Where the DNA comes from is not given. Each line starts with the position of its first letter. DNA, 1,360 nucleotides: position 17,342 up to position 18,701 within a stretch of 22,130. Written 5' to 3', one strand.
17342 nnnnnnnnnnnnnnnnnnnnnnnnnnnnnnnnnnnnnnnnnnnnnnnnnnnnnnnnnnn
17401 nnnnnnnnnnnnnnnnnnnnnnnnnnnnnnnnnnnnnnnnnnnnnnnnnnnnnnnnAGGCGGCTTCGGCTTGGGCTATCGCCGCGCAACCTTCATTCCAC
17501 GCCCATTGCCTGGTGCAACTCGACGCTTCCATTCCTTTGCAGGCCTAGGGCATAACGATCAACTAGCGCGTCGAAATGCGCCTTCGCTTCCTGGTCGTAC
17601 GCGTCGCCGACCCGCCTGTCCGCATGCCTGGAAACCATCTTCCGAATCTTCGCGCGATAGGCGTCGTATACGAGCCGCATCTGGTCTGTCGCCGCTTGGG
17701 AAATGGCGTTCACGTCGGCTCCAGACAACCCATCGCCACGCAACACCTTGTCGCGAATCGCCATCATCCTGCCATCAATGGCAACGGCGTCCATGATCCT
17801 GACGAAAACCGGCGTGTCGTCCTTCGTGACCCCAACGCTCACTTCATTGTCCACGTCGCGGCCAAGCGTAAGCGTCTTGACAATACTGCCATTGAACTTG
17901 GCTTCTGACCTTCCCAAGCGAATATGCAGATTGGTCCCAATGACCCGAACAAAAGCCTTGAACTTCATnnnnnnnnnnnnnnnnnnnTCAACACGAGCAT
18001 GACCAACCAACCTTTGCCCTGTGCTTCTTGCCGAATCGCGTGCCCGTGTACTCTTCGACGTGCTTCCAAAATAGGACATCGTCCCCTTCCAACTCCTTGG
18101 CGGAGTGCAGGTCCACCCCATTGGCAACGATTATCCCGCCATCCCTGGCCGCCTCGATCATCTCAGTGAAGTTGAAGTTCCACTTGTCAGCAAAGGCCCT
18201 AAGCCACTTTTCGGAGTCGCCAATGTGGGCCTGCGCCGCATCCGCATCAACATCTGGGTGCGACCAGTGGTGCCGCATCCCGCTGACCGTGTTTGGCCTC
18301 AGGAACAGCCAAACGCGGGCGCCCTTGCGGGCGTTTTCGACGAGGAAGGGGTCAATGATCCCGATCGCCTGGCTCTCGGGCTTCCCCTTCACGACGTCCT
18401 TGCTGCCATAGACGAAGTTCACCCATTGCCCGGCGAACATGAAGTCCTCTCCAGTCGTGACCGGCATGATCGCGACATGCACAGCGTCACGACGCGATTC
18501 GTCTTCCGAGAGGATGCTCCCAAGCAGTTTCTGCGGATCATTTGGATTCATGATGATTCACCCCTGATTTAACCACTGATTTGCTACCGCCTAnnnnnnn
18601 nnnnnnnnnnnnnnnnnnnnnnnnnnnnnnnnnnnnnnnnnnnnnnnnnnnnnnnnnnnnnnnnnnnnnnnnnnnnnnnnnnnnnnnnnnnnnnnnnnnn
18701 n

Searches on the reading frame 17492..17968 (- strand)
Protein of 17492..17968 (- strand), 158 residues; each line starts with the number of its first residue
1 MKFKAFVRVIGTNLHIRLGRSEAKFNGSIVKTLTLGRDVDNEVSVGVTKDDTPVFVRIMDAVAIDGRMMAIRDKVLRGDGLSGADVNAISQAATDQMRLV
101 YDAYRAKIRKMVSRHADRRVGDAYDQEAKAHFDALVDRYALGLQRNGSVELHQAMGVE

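Call 9: search_protein_families(library=pfam, proteins=[window:17492-17968:-], max_evalue=0.01)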
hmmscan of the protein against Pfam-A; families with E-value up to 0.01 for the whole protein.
window:17492-17968:- (158 aa): 0 families

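Call 10: search_protein_families(library=phrogs, proteins=[window:17492-17968:-], max_evalue=0.01)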
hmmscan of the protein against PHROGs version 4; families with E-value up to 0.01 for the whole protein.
window:17492-17968:- (158 aa): 0 families

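Call 37: search_protein_families(library=pfam, proteins=[window:17492-17968:-], max_evalue=10)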
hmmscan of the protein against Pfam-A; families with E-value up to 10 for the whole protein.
window:17492-17968:- (158 aa): 1 family
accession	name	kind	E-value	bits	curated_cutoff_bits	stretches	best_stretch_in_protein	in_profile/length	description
PF14290.11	SDH5_plant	-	0.11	12.9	25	1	63-107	136-180/237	Succinate dehydrogenase subunit 5, mitochondrial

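Call 38: search_protein_families(library=phrogs, proteins=[window:17492-17968:-], max_evalue=10)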
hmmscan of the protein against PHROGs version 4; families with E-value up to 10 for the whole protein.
window:17492-17968:- (158 aa): 0 families

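Call 97: search_protein_families(library=padloc, proteins=[window:17492-17968:-], max_evalue=1)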
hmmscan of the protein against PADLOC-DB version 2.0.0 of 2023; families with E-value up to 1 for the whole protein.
window:17492-17968:- (158 aa): 0 families

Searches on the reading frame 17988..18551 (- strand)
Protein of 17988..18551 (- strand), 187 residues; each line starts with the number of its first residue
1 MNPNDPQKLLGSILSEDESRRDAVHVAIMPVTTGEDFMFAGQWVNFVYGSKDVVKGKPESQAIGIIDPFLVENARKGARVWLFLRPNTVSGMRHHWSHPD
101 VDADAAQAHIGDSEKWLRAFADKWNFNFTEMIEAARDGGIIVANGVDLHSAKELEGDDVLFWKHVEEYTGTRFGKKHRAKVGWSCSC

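Call 9: search_protein_families(library=pfam, proteins=[window:17988-18551:-], max_evalue=0.01)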
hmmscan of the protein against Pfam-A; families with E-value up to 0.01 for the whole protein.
window:17988-18551:- (187 aa): 0 families

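Call 10: search_protein_families(library=phrogs, proteins=[window:17988-18551:-], max_evalue=0.01)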
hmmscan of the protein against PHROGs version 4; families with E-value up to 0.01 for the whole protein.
window:17988-18551:- (187 aa): 2 families
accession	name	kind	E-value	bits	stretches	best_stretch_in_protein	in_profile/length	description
phrog_11912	-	unknown function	1.3e-23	84.9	1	8-108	15-114/226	-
phrog_17232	-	unknown function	2.6e-15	57.7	1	9-101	17-111/115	-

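Call 14: find_encoding_contigs(protein=window:17988-18551:-, flank=10000, max_places=10)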
Protein window:17988-18551:- (187 aa): 1 contig read that carries it; 1 place shown.
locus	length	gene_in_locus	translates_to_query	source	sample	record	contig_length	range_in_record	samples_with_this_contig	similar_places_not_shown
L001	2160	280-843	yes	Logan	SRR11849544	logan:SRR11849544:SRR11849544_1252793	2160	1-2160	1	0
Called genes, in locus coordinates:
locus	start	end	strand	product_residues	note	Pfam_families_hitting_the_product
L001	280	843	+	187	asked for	-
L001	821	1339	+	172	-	-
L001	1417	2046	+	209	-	PF01844:HNH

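Call 26: find_related_loci(query=window:17988-18551:-, collection=viral_contigs, flank=6000)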
Query window:17988-18551:- (187 aa) in viral_contigs; peptide patterns used: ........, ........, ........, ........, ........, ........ (x = any residue, [..] = any of these).
6 stretches matched a pattern, but none encodes a relative of the query by tblastn (E <= 1e-3).

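Call 37: search_protein_families(library=pfam, proteins=[window:17988-18551:-], max_evalue=10)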
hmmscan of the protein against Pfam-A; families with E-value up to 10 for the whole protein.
window:17988-18551:- (187 aa): 2 families
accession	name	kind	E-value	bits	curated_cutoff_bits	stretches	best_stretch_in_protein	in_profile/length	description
PF14417.12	MEDS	-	0.11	12.7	29.8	1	64-136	15-88/161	MEDS: MEthanogen/methylotroph, DcmR Sensory domain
PF02234.24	CDI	-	0.12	12.9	25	1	117-129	23-35/49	Cyclin-dependent kinase inhibitor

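Call 88: search_dna_similar(query=window:17988-18551:-, collection=phages, mode=protein, max_rows=12, max_evalue=0.001)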
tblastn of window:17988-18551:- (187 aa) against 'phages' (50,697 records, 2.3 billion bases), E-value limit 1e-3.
Records with a match: 66; places in all: 66; records where one place covers at least 80% of the query: 18.
Best place of each record, by identity: <60% 66.
By first word of the organism name: Klebsiella 18; Erwinia 11; Pseudomonas 8; Sinorhizobium 7; Achromobacter 6; Caulobacter 4; Serratia 2; Pectobacterium 2; Shigella 2; Cronobacter 2; and 3 more.
By host as written in the record: Sinorhizobium meliloti 7; Erwinia amylovora 6; Klebsiella pneumoniae 6; Pseudomonas putida 4; Erwinia amylovora SNUABM_01 3; Achromobacter xylosoxidans DSM 11852 3; Achromobacter animicus 2; Serratia marcescens UCC2017 2; and 21 more.
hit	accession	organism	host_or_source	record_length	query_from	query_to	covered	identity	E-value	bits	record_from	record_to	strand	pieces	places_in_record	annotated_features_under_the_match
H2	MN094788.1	Achromobacter phage Motura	Achromobacter animicus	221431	4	187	98%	30.5%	2e-14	76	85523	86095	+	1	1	hypothetical protein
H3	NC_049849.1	Achromobacter phage Motura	Achromobacter animicus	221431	4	187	98%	30.5%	2e-14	76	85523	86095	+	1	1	hypothetical protein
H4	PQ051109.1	Erwinia phage Fifi011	Erwinia amylovora YBK14808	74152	4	187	98%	30.3%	2e-16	82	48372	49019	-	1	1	hypothetical protein (x2)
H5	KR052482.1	Sinorhizobium phage phiN3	Sinorhizobium meliloti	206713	4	187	98%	29.7%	3e-14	76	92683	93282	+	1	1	hypothetical protein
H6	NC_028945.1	Sinorhizobium phage phiN3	Sinorhizobium meliloti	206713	4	187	98%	29.7%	3e-14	76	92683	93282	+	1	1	hypothetical protein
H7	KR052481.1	Sinorhizobium phage phiM19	Sinorhizobium meliloti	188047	4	187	98%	29.1%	2e-15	79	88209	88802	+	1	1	hypothetical protein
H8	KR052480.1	Sinorhizobium phage phiM7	Sinorhizobium meliloti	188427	4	187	98%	29.1%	2e-15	79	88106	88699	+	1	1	hypothetical protein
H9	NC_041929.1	Sinorhizobium phage phiM7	Sinorhizobium meliloti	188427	4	187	98%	29.1%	2e-15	79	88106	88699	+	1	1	hypothetical protein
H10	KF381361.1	Sinorhizobium phage phiM12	Sinorhizobium meliloti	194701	4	187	98%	29.1%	2e-15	79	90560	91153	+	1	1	hypothetical protein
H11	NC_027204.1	Sinorhizobium phage phiM12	Sinorhizobium meliloti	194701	4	187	98%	29.1%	2e-15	79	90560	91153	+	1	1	hypothetical protein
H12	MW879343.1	Erwinia phage pEa_SNUABM_44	Erwinia amylovora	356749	4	187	98%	26.8%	8e-15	77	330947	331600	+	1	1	hypothetical protein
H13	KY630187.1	Serratia phage BF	Serratia marcescens UCC2017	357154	4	187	98%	26.8%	1e-14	77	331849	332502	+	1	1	hypothetical protein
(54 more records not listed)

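Call 97: search_protein_families(library=padloc, proteins=[window:17988-18551:-], max_evalue=1)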
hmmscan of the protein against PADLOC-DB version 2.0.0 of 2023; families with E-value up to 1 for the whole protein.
window:17988-18551:- (187 aa): 0 families
